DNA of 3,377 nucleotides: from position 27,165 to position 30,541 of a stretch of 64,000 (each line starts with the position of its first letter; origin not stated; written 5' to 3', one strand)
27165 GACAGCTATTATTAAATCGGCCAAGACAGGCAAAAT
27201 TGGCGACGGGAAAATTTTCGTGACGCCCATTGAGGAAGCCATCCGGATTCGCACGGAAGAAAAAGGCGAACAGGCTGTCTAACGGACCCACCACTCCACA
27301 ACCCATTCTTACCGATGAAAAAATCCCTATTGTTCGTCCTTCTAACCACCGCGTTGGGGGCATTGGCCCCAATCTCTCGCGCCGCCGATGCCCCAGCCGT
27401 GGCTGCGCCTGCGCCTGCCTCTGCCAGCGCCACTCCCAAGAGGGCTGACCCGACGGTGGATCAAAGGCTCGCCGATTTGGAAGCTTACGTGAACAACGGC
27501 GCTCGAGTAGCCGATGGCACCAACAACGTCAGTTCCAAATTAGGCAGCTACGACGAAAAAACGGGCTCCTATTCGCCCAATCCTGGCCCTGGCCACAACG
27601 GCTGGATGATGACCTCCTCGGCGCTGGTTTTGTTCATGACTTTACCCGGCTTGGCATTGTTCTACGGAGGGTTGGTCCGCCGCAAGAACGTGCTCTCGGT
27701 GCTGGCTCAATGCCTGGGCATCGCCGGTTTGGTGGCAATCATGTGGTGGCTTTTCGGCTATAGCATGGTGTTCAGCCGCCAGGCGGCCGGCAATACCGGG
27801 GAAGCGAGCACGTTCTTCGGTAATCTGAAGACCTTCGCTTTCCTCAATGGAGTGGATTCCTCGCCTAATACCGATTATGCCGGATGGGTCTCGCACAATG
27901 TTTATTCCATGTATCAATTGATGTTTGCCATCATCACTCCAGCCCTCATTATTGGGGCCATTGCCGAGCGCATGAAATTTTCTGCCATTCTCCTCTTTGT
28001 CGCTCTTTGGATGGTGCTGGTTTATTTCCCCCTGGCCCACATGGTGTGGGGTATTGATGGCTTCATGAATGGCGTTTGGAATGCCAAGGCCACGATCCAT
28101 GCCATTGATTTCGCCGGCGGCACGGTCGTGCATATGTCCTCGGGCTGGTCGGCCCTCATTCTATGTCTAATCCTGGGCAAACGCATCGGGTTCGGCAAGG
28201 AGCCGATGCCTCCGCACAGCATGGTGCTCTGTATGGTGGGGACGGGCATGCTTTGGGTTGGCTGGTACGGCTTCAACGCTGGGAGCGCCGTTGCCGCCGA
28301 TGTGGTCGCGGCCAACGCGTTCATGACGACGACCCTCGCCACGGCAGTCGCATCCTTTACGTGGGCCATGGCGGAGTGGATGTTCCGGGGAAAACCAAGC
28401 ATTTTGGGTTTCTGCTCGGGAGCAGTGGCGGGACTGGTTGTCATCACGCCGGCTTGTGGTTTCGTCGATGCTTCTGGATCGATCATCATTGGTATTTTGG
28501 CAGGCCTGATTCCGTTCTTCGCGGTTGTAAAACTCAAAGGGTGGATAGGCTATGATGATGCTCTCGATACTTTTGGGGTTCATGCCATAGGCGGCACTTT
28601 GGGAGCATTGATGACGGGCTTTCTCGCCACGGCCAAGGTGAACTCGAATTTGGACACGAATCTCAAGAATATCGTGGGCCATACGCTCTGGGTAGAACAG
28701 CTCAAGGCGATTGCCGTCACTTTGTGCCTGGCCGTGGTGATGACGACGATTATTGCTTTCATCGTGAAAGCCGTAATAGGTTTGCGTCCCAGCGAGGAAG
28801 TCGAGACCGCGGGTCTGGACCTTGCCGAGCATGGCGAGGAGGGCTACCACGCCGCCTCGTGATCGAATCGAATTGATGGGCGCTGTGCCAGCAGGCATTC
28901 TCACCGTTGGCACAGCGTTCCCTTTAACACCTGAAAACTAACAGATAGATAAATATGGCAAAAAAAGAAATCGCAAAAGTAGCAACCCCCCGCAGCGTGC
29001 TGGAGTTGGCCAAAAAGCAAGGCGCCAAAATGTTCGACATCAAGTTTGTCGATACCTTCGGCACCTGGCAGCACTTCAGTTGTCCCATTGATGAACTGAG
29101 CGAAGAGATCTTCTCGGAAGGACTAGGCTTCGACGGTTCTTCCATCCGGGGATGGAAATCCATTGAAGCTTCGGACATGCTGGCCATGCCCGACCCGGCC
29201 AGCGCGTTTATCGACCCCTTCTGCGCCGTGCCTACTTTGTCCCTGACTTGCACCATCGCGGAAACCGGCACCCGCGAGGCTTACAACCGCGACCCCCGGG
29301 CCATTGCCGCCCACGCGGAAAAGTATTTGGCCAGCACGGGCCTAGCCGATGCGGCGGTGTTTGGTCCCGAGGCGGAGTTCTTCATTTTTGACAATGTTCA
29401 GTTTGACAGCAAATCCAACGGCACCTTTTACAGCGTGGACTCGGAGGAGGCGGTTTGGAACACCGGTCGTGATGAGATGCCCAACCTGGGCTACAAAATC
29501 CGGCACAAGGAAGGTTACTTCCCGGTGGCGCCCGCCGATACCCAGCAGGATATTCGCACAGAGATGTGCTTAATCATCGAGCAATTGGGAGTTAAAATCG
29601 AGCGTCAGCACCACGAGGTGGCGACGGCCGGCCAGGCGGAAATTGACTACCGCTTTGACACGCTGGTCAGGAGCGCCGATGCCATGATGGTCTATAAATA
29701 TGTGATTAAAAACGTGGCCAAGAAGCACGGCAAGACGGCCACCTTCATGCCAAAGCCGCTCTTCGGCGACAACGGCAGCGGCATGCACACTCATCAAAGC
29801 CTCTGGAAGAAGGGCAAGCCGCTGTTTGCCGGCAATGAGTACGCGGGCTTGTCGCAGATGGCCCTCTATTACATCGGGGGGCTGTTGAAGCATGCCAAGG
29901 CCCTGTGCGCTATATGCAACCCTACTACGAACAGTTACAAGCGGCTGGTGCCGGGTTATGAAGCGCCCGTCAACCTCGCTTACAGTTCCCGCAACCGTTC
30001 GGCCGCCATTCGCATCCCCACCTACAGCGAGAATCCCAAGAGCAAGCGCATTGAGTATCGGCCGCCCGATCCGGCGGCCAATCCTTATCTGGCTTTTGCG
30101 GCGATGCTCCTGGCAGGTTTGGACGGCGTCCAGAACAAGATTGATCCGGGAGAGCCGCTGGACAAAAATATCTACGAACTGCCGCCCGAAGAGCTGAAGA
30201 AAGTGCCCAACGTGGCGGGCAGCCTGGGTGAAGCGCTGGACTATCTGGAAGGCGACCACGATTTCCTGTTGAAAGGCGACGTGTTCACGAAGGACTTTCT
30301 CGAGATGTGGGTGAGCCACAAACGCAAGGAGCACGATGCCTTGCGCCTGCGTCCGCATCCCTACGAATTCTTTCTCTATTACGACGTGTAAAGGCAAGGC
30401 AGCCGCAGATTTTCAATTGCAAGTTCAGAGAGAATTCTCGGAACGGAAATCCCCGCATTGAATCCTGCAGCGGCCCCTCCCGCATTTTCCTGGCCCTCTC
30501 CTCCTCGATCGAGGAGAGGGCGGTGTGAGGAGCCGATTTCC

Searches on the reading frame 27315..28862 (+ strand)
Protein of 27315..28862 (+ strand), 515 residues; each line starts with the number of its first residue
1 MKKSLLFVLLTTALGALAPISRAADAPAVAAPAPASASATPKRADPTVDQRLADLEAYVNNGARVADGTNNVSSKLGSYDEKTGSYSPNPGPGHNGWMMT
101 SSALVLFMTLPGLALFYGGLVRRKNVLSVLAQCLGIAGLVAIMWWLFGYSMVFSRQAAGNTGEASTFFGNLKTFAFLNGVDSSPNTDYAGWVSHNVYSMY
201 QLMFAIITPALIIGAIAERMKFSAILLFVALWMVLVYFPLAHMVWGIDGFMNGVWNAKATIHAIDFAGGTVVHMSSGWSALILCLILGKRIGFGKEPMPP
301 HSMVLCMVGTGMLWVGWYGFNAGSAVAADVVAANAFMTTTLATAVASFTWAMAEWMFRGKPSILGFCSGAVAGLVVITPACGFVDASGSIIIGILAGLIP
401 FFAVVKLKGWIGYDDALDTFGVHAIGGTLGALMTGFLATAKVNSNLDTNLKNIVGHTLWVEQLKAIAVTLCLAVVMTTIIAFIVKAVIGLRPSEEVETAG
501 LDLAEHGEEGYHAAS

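Call 35: search_protein_families(library=pfam, proteins=[window:27315-28862:+], max_evalue=0.0001)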
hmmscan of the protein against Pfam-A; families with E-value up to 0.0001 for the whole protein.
window:27315-28862:+ (515 aa): 1 family
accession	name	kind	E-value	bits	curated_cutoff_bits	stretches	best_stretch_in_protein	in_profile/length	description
PF00909.26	Ammonium_transp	-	3.3e-111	372.3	23.2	1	97-511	2-399/399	Ammonium Transporter Family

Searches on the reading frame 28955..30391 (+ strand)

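Call 35: search_protein_families(library=pfam, proteins=[window:28955-30391:+], max_evalue=0.0001)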
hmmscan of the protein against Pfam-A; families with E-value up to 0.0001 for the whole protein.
window:28955-30391:+ (478 aa): 2 families
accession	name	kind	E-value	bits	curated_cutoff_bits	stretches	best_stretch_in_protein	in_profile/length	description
PF00120.29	Gln-synt_C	-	1e-140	469.1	24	1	112-474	2-343/344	Glutamine synthetase, catalytic domain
PF03951.24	Gln-synt_N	-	3.5e-28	97.5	33.4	1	24-102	2-80/82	Glutamine synthetase, beta-Grasp domain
